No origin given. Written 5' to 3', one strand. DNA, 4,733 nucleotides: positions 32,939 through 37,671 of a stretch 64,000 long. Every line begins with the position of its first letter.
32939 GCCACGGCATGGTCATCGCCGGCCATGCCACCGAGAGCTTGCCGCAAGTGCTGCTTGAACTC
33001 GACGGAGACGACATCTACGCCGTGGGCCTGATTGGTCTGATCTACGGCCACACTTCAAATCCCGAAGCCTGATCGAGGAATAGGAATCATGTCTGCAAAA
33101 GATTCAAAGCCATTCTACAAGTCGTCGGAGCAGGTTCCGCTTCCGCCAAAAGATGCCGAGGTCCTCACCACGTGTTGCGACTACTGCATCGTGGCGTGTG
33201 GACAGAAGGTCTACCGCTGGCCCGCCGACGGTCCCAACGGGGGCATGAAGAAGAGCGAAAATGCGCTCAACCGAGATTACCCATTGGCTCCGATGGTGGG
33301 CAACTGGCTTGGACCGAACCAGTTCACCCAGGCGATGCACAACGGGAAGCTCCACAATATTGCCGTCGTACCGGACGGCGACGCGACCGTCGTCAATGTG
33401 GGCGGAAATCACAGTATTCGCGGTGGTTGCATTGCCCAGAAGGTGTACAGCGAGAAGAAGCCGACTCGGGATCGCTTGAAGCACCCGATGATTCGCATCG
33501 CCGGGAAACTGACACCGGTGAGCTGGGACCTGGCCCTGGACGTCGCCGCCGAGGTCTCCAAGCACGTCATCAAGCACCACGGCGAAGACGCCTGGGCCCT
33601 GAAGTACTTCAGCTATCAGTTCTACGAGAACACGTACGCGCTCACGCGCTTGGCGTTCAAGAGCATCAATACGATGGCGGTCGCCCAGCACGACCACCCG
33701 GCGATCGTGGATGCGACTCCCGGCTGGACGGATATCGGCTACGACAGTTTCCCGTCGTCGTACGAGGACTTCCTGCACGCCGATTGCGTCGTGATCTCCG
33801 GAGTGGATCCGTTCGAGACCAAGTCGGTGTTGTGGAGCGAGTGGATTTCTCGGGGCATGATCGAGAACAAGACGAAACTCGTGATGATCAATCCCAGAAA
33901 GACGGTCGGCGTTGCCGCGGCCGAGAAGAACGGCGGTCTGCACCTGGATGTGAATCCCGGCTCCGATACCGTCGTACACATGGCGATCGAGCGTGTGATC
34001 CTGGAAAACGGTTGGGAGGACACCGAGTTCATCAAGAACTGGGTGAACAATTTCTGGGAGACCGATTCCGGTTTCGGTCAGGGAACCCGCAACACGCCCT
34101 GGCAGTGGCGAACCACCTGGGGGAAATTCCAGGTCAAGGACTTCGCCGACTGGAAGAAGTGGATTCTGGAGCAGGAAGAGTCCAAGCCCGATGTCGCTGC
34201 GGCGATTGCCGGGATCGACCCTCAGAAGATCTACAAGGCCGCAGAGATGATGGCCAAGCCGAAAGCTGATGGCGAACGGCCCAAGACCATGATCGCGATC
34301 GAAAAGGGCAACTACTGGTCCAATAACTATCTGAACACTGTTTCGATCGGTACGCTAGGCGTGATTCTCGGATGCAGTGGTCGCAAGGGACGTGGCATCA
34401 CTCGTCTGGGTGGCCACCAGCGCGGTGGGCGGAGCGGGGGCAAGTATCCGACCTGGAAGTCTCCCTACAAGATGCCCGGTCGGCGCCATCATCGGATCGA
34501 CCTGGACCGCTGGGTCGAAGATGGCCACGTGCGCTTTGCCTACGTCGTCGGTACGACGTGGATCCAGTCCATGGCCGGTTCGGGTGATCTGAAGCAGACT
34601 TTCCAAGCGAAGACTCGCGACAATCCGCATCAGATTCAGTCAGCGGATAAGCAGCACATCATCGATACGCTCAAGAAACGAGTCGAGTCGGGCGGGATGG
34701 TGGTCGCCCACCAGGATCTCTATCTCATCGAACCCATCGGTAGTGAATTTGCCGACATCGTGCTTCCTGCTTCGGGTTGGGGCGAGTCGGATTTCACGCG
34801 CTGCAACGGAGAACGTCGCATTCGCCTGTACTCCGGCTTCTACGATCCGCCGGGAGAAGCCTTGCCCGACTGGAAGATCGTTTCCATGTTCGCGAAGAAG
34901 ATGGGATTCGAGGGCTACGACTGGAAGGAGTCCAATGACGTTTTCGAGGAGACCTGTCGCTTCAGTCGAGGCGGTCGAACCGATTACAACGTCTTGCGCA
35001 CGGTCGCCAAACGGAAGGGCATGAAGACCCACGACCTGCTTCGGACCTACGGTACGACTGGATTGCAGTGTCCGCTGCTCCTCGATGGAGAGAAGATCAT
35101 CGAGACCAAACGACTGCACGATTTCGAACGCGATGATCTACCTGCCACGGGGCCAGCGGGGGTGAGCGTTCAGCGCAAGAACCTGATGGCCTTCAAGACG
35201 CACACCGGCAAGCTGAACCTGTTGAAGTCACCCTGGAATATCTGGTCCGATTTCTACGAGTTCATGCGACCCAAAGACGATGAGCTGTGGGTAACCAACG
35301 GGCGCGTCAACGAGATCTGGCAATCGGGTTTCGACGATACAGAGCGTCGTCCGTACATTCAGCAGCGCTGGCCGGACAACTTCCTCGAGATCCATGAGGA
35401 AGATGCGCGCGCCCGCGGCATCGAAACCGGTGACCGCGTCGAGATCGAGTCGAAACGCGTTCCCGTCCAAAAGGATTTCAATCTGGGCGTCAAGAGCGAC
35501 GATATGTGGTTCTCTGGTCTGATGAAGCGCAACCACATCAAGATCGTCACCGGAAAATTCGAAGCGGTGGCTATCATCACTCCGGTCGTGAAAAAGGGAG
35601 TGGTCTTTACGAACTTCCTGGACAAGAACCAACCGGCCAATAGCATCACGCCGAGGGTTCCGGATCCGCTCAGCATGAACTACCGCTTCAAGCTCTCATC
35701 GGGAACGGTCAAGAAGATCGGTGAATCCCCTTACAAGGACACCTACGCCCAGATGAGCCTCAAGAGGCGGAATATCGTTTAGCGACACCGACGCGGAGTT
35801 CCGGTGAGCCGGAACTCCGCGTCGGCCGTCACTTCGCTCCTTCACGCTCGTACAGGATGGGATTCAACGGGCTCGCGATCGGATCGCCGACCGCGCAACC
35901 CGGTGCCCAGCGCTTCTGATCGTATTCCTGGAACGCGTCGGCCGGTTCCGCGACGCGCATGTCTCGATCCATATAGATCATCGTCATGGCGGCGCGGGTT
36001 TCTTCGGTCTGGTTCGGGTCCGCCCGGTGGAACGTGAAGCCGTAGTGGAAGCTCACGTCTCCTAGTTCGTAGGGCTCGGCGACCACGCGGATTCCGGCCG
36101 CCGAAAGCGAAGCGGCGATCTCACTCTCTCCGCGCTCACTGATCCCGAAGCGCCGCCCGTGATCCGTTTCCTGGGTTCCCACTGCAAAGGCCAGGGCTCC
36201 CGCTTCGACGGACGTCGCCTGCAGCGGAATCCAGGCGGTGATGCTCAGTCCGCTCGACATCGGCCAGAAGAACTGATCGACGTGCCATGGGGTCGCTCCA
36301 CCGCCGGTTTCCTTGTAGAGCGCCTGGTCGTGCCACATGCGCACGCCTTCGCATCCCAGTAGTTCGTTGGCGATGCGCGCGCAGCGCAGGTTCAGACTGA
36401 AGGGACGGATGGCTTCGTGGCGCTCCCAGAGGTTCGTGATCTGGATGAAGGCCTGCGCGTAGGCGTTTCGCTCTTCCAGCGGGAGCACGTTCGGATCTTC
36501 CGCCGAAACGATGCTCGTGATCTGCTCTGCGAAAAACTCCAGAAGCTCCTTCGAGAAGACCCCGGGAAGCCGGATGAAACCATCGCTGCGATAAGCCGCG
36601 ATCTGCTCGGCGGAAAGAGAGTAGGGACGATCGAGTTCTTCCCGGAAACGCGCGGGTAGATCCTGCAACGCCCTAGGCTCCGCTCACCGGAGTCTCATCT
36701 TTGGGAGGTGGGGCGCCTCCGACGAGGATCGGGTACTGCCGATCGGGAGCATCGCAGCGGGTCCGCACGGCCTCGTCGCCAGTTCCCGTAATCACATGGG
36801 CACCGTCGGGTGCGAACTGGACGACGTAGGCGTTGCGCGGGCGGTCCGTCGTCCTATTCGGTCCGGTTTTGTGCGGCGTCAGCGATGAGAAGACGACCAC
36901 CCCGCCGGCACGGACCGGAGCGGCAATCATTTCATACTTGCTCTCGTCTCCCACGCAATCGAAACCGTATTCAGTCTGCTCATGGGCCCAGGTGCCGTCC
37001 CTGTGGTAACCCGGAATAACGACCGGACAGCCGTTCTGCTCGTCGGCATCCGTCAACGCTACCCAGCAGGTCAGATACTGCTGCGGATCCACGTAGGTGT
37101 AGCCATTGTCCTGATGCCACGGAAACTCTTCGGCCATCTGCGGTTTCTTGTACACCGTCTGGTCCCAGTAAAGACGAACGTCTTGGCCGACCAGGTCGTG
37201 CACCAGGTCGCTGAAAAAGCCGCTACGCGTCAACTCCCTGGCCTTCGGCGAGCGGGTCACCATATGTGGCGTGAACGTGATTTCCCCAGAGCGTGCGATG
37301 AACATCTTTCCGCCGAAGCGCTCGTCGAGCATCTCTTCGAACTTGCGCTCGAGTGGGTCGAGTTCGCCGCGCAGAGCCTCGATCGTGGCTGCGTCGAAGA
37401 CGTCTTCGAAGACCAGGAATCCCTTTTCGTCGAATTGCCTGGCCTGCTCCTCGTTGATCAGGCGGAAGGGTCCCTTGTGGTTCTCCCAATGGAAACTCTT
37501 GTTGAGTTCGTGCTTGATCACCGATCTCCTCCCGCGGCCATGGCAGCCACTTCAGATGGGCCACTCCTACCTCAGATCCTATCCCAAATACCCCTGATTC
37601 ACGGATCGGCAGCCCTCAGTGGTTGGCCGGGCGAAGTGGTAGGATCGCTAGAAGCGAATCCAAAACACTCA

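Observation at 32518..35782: Substrate assignment of the Rieske-Mo enzyme is open: iodate-reductase-like context, arsenite-oxidase-like architecture, possibly a new clade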

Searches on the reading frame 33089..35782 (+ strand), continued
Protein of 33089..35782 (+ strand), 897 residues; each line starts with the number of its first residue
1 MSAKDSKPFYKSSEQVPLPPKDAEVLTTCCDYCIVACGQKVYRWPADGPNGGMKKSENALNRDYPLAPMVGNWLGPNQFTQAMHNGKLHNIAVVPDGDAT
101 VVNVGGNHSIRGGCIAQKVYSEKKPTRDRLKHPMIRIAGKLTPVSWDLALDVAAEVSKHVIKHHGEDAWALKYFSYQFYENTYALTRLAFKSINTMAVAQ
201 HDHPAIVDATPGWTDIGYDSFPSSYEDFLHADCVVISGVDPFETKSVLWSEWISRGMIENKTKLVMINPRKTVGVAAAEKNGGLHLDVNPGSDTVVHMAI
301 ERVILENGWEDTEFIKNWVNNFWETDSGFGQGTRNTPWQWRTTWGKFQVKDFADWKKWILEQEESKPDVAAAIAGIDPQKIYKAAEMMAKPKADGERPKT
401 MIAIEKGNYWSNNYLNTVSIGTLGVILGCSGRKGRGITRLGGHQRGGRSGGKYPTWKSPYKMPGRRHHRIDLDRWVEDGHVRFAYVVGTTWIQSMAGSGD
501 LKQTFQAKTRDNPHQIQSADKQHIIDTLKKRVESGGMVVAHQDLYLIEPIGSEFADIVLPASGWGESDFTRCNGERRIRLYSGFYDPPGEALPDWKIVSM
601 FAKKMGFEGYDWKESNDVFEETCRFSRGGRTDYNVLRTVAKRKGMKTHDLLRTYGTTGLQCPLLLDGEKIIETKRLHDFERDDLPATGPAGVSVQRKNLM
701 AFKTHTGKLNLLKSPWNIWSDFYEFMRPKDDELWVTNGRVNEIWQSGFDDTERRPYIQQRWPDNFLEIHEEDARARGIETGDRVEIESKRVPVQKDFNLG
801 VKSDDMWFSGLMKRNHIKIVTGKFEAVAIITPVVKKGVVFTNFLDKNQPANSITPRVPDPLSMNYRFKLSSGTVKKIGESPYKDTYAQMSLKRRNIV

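Call 69: find_encoding_contigs(protein=P0290, flank=6000, max_places=2)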
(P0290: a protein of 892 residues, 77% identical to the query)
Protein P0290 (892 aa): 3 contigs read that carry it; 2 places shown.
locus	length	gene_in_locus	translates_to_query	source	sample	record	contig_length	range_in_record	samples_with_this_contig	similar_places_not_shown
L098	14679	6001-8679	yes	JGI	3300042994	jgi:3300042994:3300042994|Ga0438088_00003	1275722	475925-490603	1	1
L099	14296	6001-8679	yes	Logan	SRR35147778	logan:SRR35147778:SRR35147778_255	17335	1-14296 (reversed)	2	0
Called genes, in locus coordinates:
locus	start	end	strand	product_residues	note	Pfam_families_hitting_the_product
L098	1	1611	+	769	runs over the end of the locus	PF21623:HK_sensor_dom_bact, PF00672:HAMP, PF00512:HisKA, PF02518:HATPase_c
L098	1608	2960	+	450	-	PF00072:Response_reg, PF13191:AAA_16 (weak), PF00158:Sigma54_activat, PF14532:Sigma54_activ_2, PF25601:AAA_lid_14, PF02954:HTH_8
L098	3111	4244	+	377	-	PF03150:CCP_MauG, PF13442:Cytochrome_CBB3 (faint)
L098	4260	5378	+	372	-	PF03150:CCP_MauG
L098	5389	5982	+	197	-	PF00355:Rieske (weak)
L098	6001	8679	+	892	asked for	PF18465:Rieske_3, PF00384:Molybdopterin, PF01568:Molydop_binding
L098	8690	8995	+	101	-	PF13442:Cytochrome_CBB3 (weak), PF00034:Cytochrom_C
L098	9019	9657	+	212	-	PF00881:Nitroreductase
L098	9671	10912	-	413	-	PF01321:Creatinase_N, PF00557:Peptidase_M24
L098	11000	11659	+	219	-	PF00293:NUDIX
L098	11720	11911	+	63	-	-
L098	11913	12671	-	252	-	PF01925:TauE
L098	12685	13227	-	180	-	PF02525:Flavodoxin_2, PF03358:FMN_red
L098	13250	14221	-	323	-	PF03401:TctC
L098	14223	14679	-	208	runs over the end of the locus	PF13577:SnoaL_4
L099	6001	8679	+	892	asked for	PF18465:Rieske_3, PF00384:Molybdopterin, PF01568:Molydop_binding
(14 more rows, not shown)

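Call 72: find_encoding_contigs(protein=P0003, flank=10000, max_places=2)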
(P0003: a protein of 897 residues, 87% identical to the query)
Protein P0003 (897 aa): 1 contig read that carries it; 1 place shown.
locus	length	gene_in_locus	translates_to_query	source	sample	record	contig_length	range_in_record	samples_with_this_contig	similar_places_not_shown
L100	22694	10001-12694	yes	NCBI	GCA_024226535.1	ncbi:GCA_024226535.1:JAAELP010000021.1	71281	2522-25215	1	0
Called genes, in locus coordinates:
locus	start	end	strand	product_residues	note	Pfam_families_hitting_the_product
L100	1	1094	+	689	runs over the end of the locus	PF13237:Fer4_10, PF13183:Fer4_8, PF13187:Fer4_9, PF02754:CCG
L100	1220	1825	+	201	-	PF00989:PAS, PF00196:GerE, PF04545:Sigma70_r4 (weak), PF08281:Sigma70_r4_2 (weak)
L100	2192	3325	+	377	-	-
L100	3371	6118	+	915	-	PF00034:Cytochrom_C (faint), PF13442:Cytochrome_CBB3 (weak)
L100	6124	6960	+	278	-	PF09430:EMC7_beta-sandw (weak), PF13620:CarboxypepD_reg (faint)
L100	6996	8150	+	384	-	PF03150:CCP_MauG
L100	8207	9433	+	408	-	PF03150:CCP_MauG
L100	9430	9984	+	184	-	-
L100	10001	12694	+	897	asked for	PF18465:Rieske_3, PF00384:Molybdopterin, PF01568:Molydop_binding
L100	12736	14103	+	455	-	PF16930:Porin_5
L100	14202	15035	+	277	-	PF00034:Cytochrom_C (weak), PF13442:Cytochrome_CBB3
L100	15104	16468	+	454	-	PF00115:COX1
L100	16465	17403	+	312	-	PF01073:3Beta_HSD (faint), PF01370:Epimerase, PF05368:NmrA, PF13460:NAD_binding_10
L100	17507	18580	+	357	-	-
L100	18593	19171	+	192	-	-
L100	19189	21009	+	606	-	PF04945:YHS (weak)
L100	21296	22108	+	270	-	-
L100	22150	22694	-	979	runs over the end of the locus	PF00111:Fer2, PF01799:Fer2_2, PF01315:Ald_Xan_dh_C, PF02738:MoCoBD_1, PF20256:MoCoBD_2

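Call 73: find_encoding_contigs(protein=P0004, flank=10000, max_places=2)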
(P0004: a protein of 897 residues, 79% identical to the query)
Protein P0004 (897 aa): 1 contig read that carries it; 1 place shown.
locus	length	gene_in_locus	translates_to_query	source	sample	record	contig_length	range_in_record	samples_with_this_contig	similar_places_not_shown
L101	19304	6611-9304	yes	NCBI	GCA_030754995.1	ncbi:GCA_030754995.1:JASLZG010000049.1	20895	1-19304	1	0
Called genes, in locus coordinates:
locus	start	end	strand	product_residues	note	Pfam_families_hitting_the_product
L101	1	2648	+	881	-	PF00034:Cytochrom_C (faint), PF13442:Cytochrome_CBB3 (weak)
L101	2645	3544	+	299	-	-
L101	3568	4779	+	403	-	PF03150:CCP_MauG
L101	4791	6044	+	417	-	PF03150:CCP_MauG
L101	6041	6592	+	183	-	PF00355:Rieske (weak)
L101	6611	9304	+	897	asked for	PF18465:Rieske_3, PF00384:Molybdopterin, PF01568:Molydop_binding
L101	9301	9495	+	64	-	-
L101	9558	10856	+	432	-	PF04055:Radical_SAM, PF13186:SPASM, PF02810:SEC-C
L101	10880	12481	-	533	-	PF01875:Memo, PF01871:AMMECR1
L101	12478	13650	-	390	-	PF04055:Radical_SAM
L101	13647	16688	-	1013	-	PF01564:Spermine_synth, PF12801:Fer4_5 (weak)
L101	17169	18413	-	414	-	PF00890:FAD_binding_2 (faint), PF01266:DAO (faint), PF01494:FAD_binding_3, PF04820:Trp_halogenase, PF12831:FAD_oxidored (weak), PF04820:Trp_halogenase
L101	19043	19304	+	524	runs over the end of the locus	PF02219:MTHFR, PF12225:DUF5981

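Call 90: search_protein_families(library=ncbifam, proteins=[P0362, L001:8001-10679:+, L084:2995-5532:+, L085:2980-5565:+, L089:3022-5511:+, L086:4851-7280:+], max_evalue=1e-60)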
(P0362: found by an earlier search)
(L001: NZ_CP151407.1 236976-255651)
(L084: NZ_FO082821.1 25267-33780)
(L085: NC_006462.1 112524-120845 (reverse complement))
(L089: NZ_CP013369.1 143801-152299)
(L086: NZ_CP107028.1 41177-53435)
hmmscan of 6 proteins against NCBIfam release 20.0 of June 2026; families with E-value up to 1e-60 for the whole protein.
P0362 (892 aa): 1 family
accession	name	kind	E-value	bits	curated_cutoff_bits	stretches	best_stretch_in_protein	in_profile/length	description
TIGR02693.1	arsenite_ox_L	equivalog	2.2e-126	422.9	359.05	1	13-785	2-751/806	arsenate reductase (azurin) large subunit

L001:8001-10679:+ (892 aa): 1 family
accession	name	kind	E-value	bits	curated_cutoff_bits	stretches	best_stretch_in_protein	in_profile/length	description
TIGR02693.1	arsenite_ox_L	equivalog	3.3e-127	425.6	359.05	1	13-785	2-751/806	arsenate reductase (azurin) large subunit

L084:2995-5532:+ (845 aa): 1 family
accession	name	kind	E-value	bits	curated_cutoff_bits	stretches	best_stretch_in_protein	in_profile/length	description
TIGR02693.1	arsenite_ox_L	equivalog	0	1499.5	359.05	1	9-825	1-806/806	arsenate reductase (azurin) large subunit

L085:2980-5565:+ (861 aa): 2 families
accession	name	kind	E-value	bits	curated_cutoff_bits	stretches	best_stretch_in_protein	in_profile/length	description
TIGR02693.1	arsenite_ox_L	equivalog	0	1467.7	359.05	1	9-841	1-806/806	arsenate reductase (azurin) large subunit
TIGR01591.1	Fdh-alpha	equivalog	2.4e-72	244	666.25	0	88-433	23-320/672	formate dehydrogenase subunit alpha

L089:3022-5511:+ (829 aa): 1 family
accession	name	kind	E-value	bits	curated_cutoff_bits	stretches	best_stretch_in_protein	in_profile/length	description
TIGR02693.1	arsenite_ox_L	equivalog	0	1279.1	359.05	1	7-809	1-806/806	arsenate reductase (azurin) large subunit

L086:4851-7280:+ (809 aa): 3 families
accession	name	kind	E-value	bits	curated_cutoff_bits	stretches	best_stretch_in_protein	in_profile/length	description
TIGR02693.1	arsenite_ox_L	equivalog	1.3e-130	436.9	359.05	1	51-504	2-471/806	arsenate reductase (azurin) large subunit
TIGR01591.1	Fdh-alpha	equivalog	2.1e-108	363.2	666.25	0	463-790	366-670/672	formate dehydrogenase subunit alpha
NF047855.1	AssmNtatRedNasC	equivalog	3.5e-75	253.7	1100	0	474-753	403-665/708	assimilatory nitrate reductase catalytic subunit NasC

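Call 92: list_cluster_members(proteins=[P0119, P0006, P0016, P0020, P0028, P0031, P0055, P0002, P0022, P0045])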
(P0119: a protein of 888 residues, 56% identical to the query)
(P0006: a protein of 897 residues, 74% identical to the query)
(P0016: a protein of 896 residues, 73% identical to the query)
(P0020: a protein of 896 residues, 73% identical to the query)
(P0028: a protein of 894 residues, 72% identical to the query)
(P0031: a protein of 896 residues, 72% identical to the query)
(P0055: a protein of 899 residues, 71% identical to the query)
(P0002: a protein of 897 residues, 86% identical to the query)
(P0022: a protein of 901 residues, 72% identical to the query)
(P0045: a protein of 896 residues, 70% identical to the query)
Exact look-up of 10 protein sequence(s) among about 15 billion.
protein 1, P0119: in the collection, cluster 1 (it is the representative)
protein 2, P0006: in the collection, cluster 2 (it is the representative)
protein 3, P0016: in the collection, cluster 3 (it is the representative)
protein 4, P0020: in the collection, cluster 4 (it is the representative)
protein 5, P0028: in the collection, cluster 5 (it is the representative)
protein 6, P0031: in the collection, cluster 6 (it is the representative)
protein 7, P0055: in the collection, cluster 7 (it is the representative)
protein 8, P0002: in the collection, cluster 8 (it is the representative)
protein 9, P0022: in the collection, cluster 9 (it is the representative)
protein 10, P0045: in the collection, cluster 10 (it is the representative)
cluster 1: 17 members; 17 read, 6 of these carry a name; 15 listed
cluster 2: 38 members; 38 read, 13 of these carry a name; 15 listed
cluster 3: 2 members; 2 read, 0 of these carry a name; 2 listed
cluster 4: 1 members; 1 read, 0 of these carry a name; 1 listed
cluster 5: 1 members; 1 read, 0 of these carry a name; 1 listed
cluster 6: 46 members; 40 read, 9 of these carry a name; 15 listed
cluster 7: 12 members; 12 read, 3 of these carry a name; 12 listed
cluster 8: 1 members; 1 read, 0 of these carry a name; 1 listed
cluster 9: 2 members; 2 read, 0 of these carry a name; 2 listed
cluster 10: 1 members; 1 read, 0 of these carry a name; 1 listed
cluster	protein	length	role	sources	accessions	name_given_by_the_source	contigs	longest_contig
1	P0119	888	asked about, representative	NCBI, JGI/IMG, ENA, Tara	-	strand:- start:626 stop:3292 length:2667 start_codon:yes stop_codon:yes gene_type:complete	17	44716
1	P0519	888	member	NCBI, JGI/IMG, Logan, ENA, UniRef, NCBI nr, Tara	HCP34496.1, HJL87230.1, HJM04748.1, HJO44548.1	MAG TPA: arsenate reductase (azurin) large subunit [SAR324 cluster bacterium] | arsenite oxidase large subunit | AioA-like large subunit n=1 Tax=uncultured Pseudomonadota bacterium TaxID=153809 ...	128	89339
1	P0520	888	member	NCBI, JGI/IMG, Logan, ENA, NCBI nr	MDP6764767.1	MAG: arsenate reductase (azurin) large subunit [SAR324 cluster bacterium] | arsenite oxidase large subunit | arsenate reductase (azurin) large subunit [SAR324 cluster bacterium]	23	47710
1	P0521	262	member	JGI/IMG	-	arsenite oxidase large subunit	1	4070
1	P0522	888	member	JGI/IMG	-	arsenite oxidase large subunit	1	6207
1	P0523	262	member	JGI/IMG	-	arsenite oxidase large subunit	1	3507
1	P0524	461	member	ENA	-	-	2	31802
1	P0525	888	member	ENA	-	-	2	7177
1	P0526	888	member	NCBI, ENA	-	-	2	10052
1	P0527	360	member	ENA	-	-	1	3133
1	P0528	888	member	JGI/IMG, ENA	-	-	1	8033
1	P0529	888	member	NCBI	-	-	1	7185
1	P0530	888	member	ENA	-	-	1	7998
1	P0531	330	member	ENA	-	-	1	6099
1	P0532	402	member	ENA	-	-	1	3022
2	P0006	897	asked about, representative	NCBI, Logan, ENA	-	-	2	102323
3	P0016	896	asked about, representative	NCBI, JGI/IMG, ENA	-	-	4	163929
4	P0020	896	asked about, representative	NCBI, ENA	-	-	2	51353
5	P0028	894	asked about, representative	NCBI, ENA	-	-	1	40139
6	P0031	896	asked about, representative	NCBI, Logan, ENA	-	-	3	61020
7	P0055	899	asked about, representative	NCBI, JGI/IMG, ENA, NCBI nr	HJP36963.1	MAG TPA: molybdopterin-dependent oxidoreductase [Gammaproteobacteria bacterium] | molybdopterin-dependent oxidoreductase [Gammaproteobacteria bacterium]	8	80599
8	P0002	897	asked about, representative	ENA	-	-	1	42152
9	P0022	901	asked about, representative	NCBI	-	-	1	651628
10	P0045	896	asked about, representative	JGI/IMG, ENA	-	-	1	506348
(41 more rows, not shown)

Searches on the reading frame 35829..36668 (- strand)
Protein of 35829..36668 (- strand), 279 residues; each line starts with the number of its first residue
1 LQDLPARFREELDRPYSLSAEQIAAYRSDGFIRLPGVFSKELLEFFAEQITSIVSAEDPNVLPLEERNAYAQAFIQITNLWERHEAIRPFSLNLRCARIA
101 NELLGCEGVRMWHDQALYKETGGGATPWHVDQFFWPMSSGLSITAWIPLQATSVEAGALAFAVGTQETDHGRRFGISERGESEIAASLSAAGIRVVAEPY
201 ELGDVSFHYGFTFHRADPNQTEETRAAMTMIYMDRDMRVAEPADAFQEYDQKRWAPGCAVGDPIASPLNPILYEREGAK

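Call 3: search_protein_families(library=pfam, proteins=[window:35829-36668:-])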
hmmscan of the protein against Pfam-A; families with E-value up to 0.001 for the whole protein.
window:35829-36668:- (279 aa): 1 family
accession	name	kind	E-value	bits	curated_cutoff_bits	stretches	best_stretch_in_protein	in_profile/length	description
PF05721.19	PhyH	-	3.5e-21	76.9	22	1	26-226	1-212/213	Phytanoyl-CoA dioxygenase (PhyH)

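Call 4: search_protein_families(library=ncbifam, proteins=[window:35829-36668:-])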
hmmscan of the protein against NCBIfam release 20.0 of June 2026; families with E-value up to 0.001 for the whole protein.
window:35829-36668:- (279 aa): 2 families
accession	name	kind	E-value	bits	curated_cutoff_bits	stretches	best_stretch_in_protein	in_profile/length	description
NF052437.1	MPhHdxlPhnYGIM8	equivalog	4e-09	36.3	500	1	17-233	4-214/260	methylphosphonate hydroxylase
NF045813.1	DxPntBtaHylase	equivalog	9.1e-08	31.8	550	1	124-241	132-251/285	1-deoxypentalenic acid 11-beta-hydroxylase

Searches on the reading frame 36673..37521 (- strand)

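Call 3: search_protein_families(library=pfam, proteins=[window:36673-37521:-])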
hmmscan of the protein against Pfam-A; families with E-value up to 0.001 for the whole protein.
window:36673-37521:- (282 aa): 1 family
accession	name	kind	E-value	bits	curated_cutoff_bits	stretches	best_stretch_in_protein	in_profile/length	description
PF05721.19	PhyH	-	3.5e-35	122.7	22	1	30-230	1-212/213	Phytanoyl-CoA dioxygenase (PhyH)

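Call 4: search_protein_families(library=ncbifam, proteins=[window:36673-37521:-])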
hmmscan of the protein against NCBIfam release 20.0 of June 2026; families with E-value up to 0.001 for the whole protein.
window:36673-37521:- (282 aa): 4 families
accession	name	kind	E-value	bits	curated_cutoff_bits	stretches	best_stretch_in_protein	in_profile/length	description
NF052437.1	MPhHdxlPhnYGIM8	equivalog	1.2e-15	57.7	500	1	24-233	7-211/260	methylphosphonate hydroxylase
TIGR01762.1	chlorin-enz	subfamily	7.5e-09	35.3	226.3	1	107-188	80-171/288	chlorinating enzyme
TIGR02408.1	ectoine_ThpD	equivalog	8.4e-09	35.2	336.5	1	22-175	17-171/277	ectoine hydroxylase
NF045813.1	DxPntBtaHylase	equivalog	1.1e-05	24.9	550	1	112-226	113-235/285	1-deoxypentalenic acid 11-beta-hydroxylase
